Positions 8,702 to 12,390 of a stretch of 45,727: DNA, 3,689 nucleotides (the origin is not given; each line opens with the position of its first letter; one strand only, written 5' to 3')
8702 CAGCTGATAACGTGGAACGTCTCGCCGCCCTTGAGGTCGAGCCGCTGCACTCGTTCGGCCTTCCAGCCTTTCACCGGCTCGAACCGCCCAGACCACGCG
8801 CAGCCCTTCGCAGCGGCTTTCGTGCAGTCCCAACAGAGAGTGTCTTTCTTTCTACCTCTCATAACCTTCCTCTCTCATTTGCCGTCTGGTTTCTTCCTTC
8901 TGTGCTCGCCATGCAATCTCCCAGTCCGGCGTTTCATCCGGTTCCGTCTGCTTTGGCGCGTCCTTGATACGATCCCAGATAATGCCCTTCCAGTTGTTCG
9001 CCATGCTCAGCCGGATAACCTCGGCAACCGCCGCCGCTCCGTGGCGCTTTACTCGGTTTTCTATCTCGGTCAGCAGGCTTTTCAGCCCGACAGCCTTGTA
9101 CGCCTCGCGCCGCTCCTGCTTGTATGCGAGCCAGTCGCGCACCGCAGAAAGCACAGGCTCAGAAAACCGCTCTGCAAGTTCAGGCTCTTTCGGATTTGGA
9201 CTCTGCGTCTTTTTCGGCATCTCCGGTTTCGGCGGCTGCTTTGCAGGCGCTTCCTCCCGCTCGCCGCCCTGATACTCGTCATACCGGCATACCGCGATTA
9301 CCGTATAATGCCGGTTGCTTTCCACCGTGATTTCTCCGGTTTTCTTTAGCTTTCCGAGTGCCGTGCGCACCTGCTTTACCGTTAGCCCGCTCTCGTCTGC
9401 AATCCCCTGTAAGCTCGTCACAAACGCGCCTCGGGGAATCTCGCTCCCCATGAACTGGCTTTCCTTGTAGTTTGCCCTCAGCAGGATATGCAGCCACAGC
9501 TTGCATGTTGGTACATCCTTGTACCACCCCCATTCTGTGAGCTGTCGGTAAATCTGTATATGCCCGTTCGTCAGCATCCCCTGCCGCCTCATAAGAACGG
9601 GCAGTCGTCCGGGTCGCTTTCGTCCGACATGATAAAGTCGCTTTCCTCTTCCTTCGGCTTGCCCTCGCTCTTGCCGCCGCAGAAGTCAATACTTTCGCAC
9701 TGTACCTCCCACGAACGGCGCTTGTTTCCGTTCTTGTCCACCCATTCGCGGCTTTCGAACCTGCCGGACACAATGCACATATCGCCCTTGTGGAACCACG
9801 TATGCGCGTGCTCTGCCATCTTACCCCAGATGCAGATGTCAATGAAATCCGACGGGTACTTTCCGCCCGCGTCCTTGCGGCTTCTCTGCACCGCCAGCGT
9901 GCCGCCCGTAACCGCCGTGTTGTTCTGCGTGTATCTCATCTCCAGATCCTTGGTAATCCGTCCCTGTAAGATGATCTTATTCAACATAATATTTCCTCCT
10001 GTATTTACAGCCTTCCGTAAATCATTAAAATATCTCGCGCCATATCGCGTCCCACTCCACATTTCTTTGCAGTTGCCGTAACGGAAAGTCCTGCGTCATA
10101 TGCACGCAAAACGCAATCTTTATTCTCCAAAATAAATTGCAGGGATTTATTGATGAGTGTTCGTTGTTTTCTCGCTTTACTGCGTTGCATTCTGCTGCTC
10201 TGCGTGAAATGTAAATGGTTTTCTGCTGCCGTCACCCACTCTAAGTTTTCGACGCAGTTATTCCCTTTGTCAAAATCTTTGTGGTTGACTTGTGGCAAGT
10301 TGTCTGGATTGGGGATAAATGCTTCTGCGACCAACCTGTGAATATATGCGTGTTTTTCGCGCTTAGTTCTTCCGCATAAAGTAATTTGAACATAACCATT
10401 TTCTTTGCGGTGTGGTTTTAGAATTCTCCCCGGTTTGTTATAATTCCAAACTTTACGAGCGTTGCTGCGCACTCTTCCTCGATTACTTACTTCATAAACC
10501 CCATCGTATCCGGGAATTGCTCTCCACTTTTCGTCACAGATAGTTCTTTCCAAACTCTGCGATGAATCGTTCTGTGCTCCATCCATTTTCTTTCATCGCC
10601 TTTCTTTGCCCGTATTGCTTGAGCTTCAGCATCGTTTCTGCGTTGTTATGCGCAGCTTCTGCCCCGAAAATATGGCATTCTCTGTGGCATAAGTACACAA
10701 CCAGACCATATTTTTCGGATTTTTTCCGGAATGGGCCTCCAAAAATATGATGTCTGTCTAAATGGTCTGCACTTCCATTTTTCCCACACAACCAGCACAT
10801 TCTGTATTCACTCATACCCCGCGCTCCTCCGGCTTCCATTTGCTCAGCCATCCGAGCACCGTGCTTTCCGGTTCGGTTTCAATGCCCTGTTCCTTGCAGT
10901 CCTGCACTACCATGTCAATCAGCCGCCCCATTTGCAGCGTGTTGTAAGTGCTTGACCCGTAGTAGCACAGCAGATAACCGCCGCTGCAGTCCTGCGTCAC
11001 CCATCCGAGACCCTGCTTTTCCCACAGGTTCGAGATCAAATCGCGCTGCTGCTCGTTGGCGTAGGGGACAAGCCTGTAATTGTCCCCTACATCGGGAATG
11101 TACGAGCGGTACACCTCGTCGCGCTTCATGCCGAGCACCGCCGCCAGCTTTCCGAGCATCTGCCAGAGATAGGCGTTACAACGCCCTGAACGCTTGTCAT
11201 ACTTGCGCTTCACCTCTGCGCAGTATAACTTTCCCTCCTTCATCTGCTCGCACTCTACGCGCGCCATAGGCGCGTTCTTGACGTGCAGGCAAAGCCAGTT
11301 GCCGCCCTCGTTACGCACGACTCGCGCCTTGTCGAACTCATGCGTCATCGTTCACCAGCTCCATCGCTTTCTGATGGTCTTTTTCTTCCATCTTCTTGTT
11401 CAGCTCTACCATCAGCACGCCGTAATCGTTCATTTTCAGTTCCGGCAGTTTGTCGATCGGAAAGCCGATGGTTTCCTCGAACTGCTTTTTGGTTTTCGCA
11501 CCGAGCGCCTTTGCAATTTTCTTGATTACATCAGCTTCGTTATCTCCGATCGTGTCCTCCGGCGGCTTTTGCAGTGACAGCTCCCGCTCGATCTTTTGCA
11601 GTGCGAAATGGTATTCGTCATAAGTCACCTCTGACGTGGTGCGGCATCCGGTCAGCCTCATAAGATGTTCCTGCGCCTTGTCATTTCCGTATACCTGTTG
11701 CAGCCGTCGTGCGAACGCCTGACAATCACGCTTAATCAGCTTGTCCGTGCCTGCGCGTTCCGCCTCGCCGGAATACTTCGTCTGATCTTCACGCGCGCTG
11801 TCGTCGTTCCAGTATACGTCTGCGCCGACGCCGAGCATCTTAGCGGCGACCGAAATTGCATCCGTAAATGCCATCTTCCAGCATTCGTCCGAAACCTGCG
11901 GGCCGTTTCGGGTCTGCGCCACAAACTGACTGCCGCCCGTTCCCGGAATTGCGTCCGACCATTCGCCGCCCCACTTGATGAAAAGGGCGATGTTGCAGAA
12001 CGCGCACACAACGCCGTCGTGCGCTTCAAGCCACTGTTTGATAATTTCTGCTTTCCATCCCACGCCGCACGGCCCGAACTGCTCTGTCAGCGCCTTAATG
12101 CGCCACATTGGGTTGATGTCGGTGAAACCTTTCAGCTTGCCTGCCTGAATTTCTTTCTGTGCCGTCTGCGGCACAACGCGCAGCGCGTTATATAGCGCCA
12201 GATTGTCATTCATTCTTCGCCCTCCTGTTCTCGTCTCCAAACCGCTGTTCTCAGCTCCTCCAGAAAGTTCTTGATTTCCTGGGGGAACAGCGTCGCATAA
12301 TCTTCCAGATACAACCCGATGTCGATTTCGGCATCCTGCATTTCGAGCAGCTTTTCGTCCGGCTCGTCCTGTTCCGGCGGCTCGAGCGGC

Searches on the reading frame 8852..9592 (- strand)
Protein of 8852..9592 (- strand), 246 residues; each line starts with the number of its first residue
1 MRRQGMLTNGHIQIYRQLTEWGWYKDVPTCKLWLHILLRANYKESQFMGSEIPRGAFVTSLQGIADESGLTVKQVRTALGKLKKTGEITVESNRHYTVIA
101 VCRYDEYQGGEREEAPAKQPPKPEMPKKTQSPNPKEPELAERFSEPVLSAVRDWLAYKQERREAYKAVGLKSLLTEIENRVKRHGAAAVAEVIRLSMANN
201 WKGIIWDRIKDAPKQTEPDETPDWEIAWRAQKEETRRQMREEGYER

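Call 28: search_protein_families(library=phrogs, proteins=[window:8852-9592:-], max_evalue=0.0001)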
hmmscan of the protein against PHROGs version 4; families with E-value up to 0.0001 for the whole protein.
window:8852-9592:- (246 aa): 10 families
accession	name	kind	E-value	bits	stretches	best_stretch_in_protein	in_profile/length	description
phrog_2514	-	DNA, RNA and nucleotide metabolism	6.4e-25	89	1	9-130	3-133/270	DnaD-like helicase loader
phrog_186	-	DNA, RNA and nucleotide metabolism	2.9e-14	54.4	1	4-133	15-131/308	DnaD-like helicase loader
phrog_27581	-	unknown function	1.1e-13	52.5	1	9-120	26-147/216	-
phrog_7498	-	DNA, RNA and nucleotide metabolism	5.1e-10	40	1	10-123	6-122/296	DnaD-like helicase loader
phrog_270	-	DNA, RNA and nucleotide metabolism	2e-08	35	1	13-175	30-204/383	replication initiation protein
phrog_678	-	DNA, RNA and nucleotide metabolism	1.9e-07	32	1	21-236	66-320/346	replication initiation O-like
phrog_345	-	DNA, RNA and nucleotide metabolism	9.8e-06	26.5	1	8-138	24-169/297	replication initiation O-like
phrog_6451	-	DNA, RNA and nucleotide metabolism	1.4e-05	26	1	114-217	151-248/272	primosomal protein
phrog_18589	-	unknown function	4.3e-05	24.5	1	152-220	46-113/156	-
phrog_391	-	DNA, RNA and nucleotide metabolism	7.5e-05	23.5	0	59-132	38-124/298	replication initiation O-like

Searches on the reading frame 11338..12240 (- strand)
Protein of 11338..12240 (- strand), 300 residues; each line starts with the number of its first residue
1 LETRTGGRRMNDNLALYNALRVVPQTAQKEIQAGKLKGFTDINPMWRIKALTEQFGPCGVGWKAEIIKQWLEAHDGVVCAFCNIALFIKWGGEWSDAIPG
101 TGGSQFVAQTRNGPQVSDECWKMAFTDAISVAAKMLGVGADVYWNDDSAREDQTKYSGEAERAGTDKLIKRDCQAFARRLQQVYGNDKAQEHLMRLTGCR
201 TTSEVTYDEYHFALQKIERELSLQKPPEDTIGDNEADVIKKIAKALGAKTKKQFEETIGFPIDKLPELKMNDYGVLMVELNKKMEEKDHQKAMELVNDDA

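Call 28: search_protein_families(library=phrogs, proteins=[window:11338-12240:-], max_evalue=0.0001)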
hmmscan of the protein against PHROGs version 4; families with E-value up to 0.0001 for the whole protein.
window:11338-12240:- (300 aa): 3 families
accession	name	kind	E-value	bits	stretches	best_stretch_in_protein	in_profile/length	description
phrog_7838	-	DNA, RNA and nucleotide metabolism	3.8e-36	125.9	1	10-213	2-198/242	exonuclease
phrog_7792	-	unknown function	2.3e-31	110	1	9-156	5-153/255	-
phrog_2489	-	DNA, RNA and nucleotide metabolism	8.4e-07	28.6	0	102-144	576-618/728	exonuclease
